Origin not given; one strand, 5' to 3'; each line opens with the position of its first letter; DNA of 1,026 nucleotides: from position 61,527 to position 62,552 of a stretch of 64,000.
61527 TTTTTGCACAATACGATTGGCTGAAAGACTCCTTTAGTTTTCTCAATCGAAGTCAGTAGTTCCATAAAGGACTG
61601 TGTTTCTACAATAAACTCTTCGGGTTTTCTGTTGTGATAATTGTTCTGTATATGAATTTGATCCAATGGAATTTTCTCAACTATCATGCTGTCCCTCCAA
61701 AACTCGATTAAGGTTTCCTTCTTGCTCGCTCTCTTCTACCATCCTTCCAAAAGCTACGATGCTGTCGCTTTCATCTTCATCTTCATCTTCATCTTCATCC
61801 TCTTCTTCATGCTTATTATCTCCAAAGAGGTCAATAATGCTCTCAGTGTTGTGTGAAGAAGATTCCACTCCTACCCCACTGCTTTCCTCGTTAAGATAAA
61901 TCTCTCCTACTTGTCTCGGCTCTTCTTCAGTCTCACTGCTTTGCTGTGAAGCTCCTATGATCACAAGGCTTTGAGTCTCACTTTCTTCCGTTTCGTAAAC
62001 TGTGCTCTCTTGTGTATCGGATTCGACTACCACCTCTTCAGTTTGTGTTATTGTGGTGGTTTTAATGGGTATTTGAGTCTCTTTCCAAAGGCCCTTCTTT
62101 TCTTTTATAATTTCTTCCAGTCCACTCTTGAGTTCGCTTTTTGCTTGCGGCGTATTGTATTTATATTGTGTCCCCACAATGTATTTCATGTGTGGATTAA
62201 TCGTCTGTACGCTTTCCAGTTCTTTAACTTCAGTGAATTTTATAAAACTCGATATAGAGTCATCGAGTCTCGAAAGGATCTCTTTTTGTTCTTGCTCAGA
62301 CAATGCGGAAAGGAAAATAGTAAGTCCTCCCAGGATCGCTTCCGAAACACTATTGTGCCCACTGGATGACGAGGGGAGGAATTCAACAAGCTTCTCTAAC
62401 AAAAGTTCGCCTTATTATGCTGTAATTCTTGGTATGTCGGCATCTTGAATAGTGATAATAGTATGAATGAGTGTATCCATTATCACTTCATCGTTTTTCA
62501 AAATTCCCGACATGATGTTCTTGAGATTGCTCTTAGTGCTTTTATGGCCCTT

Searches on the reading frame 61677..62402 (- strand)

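Call 97: search_protein_families(library=pfam, proteins=[window:61677-62402:-], max_evalue=0.01)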
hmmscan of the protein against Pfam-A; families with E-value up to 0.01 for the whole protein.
window:61677-62402:- (241 aa): 1 family
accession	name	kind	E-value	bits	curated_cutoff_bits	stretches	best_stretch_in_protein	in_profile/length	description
PF00517.22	GP41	-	0.0042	17.5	29.6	1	37-140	28-129/197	Retroviral envelope protein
